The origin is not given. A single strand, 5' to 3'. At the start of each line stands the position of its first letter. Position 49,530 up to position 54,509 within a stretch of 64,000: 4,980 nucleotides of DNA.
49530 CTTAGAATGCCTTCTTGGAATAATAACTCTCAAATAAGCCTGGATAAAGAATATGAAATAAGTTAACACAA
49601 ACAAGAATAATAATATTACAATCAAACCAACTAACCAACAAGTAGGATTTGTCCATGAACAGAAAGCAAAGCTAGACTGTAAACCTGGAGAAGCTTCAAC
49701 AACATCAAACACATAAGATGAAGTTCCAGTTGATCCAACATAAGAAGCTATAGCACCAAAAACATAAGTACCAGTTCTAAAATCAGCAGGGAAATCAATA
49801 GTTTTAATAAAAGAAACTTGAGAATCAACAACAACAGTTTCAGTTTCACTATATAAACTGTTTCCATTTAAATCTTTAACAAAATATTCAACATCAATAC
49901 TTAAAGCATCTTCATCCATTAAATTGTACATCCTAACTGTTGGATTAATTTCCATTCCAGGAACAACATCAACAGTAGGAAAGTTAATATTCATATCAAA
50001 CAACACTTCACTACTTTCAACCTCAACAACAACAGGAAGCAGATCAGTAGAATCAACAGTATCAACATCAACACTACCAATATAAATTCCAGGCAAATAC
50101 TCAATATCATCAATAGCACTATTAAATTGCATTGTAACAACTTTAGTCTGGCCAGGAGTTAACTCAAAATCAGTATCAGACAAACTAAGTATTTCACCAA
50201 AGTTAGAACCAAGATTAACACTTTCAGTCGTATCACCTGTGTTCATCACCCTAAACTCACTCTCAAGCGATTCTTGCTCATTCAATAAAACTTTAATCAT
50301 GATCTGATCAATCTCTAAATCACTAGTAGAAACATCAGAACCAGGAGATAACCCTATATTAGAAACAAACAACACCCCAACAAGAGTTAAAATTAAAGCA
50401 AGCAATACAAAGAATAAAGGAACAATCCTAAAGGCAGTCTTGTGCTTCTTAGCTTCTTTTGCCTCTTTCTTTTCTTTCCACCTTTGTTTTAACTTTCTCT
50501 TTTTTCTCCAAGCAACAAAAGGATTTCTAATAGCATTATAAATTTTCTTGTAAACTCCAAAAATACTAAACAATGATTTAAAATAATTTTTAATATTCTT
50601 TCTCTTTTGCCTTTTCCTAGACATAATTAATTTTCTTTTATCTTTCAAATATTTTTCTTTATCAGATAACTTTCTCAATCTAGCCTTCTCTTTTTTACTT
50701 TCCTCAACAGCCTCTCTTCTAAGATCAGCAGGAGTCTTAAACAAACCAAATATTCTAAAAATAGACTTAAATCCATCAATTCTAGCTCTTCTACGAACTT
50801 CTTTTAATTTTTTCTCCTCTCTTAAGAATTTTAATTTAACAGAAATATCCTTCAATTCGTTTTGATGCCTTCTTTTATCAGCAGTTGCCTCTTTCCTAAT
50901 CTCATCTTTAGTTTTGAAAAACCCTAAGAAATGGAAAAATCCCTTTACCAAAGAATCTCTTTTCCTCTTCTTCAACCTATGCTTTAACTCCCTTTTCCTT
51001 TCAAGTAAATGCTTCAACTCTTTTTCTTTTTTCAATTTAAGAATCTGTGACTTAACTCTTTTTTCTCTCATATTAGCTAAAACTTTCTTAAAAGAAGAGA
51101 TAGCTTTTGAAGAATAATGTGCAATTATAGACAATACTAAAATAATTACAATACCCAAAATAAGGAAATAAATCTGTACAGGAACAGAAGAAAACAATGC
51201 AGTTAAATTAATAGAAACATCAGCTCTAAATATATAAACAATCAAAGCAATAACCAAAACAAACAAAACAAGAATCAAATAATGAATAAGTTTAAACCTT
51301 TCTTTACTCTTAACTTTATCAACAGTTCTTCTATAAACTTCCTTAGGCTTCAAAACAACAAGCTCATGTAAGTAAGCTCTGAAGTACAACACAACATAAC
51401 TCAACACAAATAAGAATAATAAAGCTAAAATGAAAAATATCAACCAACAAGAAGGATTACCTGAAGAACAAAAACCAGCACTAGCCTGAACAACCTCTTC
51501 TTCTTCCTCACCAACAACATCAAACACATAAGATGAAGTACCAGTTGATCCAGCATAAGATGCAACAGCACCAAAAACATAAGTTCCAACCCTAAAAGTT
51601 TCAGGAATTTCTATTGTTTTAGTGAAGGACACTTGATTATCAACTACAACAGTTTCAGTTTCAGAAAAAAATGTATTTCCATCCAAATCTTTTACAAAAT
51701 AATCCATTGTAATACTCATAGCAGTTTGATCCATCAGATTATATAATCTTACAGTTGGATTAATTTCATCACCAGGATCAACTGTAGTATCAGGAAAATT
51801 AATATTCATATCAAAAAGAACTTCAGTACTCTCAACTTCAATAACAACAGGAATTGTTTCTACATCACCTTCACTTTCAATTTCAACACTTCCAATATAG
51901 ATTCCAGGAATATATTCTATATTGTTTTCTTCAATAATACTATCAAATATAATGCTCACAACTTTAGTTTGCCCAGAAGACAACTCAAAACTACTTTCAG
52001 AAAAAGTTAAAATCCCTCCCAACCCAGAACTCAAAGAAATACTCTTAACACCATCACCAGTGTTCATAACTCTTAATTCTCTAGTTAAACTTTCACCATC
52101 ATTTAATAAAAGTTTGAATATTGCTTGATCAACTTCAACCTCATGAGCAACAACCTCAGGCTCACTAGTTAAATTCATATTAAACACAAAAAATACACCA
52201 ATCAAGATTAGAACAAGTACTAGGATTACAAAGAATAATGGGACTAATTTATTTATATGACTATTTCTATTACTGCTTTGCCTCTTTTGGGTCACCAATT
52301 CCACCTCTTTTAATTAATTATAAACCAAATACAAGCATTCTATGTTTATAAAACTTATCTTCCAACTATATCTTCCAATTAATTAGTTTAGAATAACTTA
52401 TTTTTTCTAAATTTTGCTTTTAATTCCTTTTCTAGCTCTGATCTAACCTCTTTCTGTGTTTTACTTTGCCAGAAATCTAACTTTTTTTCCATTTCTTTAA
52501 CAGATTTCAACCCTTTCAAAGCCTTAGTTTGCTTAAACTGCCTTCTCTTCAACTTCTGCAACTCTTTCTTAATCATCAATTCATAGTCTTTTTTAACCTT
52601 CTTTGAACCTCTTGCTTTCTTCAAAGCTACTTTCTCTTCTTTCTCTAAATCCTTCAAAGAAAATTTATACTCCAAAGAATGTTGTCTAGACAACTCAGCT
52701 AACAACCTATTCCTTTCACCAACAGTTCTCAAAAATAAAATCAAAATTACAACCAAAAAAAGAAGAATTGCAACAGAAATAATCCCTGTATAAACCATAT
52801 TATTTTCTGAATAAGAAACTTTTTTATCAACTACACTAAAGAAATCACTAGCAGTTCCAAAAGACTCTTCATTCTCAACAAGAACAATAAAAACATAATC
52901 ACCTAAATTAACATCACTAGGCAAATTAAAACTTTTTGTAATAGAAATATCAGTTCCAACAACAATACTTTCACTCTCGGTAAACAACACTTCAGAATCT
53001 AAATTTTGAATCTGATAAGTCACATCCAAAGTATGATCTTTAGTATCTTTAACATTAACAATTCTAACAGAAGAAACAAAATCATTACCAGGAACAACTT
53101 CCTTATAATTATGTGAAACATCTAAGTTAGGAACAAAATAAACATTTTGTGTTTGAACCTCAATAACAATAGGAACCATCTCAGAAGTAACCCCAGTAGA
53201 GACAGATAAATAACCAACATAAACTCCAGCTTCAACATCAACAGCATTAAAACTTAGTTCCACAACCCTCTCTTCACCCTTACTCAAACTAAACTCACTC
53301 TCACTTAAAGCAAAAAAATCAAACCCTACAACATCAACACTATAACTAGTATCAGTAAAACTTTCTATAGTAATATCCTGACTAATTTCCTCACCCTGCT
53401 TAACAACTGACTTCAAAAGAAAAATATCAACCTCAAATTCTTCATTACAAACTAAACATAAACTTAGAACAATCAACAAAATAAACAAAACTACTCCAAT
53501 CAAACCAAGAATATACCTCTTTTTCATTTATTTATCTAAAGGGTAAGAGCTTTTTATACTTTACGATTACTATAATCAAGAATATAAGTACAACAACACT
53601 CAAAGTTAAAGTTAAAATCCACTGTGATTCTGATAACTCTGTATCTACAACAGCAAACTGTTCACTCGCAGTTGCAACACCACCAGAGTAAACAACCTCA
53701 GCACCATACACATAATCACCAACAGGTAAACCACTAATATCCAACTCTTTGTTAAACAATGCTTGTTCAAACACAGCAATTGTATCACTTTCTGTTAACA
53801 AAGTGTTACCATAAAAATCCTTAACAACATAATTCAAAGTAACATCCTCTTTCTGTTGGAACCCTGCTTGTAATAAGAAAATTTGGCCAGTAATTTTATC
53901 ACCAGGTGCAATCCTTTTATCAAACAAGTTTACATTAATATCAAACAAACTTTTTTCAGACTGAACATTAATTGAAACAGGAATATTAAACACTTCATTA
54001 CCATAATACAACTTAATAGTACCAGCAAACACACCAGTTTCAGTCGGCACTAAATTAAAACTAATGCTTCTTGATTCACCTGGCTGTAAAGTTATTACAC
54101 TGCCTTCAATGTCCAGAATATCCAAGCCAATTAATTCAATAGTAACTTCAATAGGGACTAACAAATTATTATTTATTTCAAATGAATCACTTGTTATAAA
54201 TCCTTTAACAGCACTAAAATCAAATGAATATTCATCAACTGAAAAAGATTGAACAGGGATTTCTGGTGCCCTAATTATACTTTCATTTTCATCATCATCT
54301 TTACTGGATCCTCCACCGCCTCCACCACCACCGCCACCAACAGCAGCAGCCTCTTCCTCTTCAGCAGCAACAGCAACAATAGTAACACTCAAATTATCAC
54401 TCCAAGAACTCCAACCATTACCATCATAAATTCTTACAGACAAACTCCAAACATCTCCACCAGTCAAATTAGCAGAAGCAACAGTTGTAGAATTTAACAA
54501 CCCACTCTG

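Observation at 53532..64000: A giant surface protein (>3,464 aa, partial) with ≥11 LamG/ConA-like lectin domains and very dense N-glycosylation sequons; the CDS extends beyond the window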

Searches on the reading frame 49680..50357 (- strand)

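Call 56: search_protein_families(library=pfam, proteins=[window:49680-50357:-], max_evalue=5)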
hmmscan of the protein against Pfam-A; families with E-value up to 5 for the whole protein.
window:49680-50357:- (226 aa): 2 families
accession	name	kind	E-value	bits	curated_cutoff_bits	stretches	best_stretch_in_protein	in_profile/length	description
PF14524.12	Wzt_C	-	0.0041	17.5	30.4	1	140-220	35-121/143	Wzt C-terminal domain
PF07610.17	DUF1573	-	0.13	12.8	26.1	1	26-81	14-69/98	Protein of unknown function (DUF1573)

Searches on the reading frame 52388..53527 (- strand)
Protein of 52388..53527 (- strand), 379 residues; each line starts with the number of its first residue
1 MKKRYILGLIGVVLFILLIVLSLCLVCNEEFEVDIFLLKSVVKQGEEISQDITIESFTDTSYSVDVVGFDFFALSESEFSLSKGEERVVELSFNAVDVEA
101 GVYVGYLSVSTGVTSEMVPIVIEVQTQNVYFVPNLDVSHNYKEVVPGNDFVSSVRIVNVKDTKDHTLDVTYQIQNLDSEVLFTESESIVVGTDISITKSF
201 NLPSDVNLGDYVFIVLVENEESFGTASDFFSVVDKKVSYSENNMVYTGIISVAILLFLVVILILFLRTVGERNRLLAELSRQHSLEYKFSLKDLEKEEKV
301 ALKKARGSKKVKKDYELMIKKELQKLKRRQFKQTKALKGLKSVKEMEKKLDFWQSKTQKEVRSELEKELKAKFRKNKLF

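Call 6: search_protein_families(library=pfam, proteins=[window:52388-53527:-])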
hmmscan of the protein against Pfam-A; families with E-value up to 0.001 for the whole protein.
window:52388-53527:- (379 aa): 0 families

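Call 8: find_encoding_contigs(protein=window:52388-53527:-, flank=10000, max_places=6)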
Protein window:52388-53527:- (379 aa): 23 contigs read that carry it; 6 places shown.
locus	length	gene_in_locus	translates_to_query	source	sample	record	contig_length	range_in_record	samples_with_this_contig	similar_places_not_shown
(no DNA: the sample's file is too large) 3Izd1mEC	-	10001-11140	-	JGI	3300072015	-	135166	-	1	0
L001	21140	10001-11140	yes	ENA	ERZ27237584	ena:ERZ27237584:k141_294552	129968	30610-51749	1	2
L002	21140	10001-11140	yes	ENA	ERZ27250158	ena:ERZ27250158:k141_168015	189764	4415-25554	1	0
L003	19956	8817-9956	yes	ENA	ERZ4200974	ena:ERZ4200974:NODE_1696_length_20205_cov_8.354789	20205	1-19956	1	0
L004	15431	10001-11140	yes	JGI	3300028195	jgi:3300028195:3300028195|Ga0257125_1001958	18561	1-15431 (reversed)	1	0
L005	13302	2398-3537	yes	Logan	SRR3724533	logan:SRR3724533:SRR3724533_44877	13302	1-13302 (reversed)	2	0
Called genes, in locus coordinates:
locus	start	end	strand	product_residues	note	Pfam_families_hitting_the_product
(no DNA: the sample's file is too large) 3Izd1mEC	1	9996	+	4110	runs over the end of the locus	PF20586:DUF6788 (faint), PF07953:Toxin_R_bind_N (weak), PF13385:Laminin_G_3, PF13385:Laminin_G_3, PF07953:Toxin_R_bind_N, PF13385:Laminin_G_3, PF07953:Toxin_R_bind_N, PF13385:Laminin_G_3, +4 more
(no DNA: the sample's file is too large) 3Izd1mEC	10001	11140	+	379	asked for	-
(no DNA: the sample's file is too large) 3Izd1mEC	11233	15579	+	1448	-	-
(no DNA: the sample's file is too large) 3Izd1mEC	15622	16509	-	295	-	PF00535:Glycos_transf_2, PF13641:Glyco_tranf_2_3, PF13506:Glyco_transf_21, PF13632:Glyco_trans_2_3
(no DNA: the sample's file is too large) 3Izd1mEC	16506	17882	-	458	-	PF02310:B12-binding, PF04055:Radical_SAM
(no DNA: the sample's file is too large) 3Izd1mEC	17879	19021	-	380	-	PF13439:Glyco_transf_4, PF13579:Glyco_trans_4_4, PF20706:GT4-conflict (weak), PF00534:Glycos_transf_1, PF13692:Glyco_trans_1_4, PF13524:Glyco_trans_1_2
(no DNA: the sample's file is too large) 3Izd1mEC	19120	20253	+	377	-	PF20706:GT4-conflict (faint), PF13439:Glyco_transf_4, PF13579:Glyco_trans_4_4, PF00534:Glycos_transf_1, PF13692:Glyco_trans_1_4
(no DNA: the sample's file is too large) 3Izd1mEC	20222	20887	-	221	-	PF13489:Methyltransf_23, PF13847:Methyltransf_31, PF08241:Methyltransf_11, PF08242:Methyltransf_12, PF13649:Methyltransf_25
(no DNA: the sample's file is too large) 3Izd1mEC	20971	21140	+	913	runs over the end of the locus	-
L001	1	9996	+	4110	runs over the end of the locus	PF20586:DUF6788 (faint), PF07953:Toxin_R_bind_N (weak), PF13385:Laminin_G_3, PF13385:Laminin_G_3, PF07953:Toxin_R_bind_N, PF13385:Laminin_G_3, PF07953:Toxin_R_bind_N, PF13385:Laminin_G_3, +4 more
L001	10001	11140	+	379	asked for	-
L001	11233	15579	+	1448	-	-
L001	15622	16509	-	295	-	PF00535:Glycos_transf_2, PF13641:Glyco_tranf_2_3, PF13506:Glyco_transf_21, PF13632:Glyco_trans_2_3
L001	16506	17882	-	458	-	PF02310:B12-binding, PF04055:Radical_SAM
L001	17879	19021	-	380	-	PF13439:Glyco_transf_4, PF13579:Glyco_trans_4_4, PF20706:GT4-conflict (weak), PF00534:Glycos_transf_1, PF13692:Glyco_trans_1_4, PF13524:Glyco_trans_1_2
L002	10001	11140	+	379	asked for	-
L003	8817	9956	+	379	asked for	-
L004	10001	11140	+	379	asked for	-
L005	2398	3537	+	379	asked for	-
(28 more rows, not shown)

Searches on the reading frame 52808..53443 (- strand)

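Call 56: search_protein_families(library=pfam, proteins=[window:52808-53443:-], max_evalue=5)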
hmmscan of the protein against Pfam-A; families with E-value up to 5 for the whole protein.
window:52808-53443:- (212 aa): 2 families
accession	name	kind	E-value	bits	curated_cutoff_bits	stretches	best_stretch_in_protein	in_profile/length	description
PF15418.12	DUF4625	-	0.025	15.3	27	1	123-192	49-117/131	Domain of unknown function (DUF4625)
PF25721.1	T4_Y03C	-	0.052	14.3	27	1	127-175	15-61/85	Phage T4 Y03C protein family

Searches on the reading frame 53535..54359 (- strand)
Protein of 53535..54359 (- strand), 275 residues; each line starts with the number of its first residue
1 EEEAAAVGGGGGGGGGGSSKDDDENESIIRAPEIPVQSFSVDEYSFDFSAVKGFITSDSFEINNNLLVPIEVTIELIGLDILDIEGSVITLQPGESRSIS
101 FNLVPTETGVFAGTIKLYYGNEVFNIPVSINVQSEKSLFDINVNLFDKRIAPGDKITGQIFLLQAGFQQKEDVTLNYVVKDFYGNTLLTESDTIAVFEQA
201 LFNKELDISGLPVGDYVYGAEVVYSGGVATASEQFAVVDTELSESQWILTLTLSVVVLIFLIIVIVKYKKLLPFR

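Call 25: find_homologous_proteins(query=window:53535-54359:-, max_evalue=0.001)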
Query window:53535-54359:- (275 aa): 2 proteins with E <= 0.001 among 1818 candidates.
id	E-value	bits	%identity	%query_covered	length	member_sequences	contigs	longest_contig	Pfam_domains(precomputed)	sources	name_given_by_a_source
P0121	5.2e-39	152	49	75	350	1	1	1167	-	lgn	-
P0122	1.0e-30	125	39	84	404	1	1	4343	-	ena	-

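Call 56: search_protein_families(library=pfam, proteins=[window:53616-54299:-, P0121, P0122], max_evalue=5)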
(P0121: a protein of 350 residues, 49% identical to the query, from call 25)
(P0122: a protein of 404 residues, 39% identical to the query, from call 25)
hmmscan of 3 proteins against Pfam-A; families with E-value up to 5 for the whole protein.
window:53616-54299:- (228 aa): 6 families
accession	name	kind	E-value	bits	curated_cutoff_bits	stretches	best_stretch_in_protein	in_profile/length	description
PF13157.11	Enas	-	0.0077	16.7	22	1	39-82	38-83/112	Endospore appendages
PF15780.11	ASH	-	0.037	14.6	27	1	16-97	5-88/98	Abnormal spindle-like microcephaly-assoc'd, ASPM-SPD-2-Hydin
PF13752.12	DUF4165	-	0.038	14.5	25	1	164-218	63-118/121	Domain of unknown function (DUF4165)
PF25249.1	Ig_CFAP65_7th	-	0.12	12.5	28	1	41-98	25-84/120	CFAP65, seventh Ig-like domain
PF22073.2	Cep192_D4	-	0.14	12.8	35.5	1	66-100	61-95/112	Cep192 domain 4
PF19410.4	DUF5980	-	0.16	12.9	27.1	0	186-217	62-91/97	Family of unknown function (DUF5980)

P0121 (350 aa): 2 families
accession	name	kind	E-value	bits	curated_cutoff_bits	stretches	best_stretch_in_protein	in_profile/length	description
PF13752.12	DUF4165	-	0.14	12.6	25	1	239-307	37-110/121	Domain of unknown function (DUF4165)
PF25275.1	Golvesin_C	-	0.2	12.1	31.6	1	131-179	67-114/132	Golvesin C-terminal domain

P0122 (404 aa): 4 families
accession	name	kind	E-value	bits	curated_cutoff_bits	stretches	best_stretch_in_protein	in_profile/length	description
PF24421.1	Ig_J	-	0.0032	18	29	1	97-140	62-104/104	Tip attachment protein J, Ig-like domain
PF17957.7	Big_7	-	0.0037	18.3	24.1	1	49-115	1-67/70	Bacterial Ig domain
PF19077.6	Big_13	-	0.015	16.3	27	1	61-133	23-96/102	Bacterial Ig-like domain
PF09136.16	Glucodextran_B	-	0.057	13.8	27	1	49-78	1-30/83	Glucodextranase, domain B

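Call 67: find_encoding_contigs(protein=P0122, flank=6000, max_places=2)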
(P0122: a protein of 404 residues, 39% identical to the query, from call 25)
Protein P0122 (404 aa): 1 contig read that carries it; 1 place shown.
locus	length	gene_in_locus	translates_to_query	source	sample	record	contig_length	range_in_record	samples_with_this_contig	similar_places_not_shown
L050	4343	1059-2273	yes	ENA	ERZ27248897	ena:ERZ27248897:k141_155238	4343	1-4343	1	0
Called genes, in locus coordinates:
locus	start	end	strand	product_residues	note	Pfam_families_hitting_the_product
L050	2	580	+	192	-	?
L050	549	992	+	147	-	-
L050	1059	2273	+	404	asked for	-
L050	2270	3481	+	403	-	-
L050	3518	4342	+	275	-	?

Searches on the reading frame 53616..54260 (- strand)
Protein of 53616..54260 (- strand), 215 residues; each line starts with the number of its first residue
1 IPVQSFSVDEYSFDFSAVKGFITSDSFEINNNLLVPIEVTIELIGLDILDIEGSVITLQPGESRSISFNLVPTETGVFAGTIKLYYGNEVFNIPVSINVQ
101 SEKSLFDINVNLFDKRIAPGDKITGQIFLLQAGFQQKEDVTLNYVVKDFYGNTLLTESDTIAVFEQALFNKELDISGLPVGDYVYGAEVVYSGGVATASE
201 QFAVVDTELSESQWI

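Call 76: search_solved_structures(query=A4, max_evalue=1)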
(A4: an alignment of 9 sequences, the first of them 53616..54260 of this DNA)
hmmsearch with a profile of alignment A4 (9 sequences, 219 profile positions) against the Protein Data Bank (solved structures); distinct sequences matched with E-value up to 1: 7.
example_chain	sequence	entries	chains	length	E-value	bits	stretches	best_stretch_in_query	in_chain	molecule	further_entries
8jmw_A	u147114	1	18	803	0.08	15.4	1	21-119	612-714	S8 family serine peptidase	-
6k73_A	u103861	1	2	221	0.1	15.1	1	30-97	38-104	Colonization factor antigen I chaperone CfaA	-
4y2o_A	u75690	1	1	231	0.13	14.7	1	30-96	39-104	CfA/I fimbrial subunit A (Colonization factor antigen subunit A putative chaperone)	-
6dsl_B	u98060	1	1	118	0.15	14.6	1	152-204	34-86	Consensus engineered intein CatC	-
4ncd_A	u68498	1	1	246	0.16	14.4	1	30-96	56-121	Gram-negative pili assembly chaperone, N-terminal domain protein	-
2qsv_A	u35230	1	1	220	0.2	14.2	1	29-75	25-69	Uncharacterized protein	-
9fu8_A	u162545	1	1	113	0.31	13.5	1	21-89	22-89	BcDNA.LD24702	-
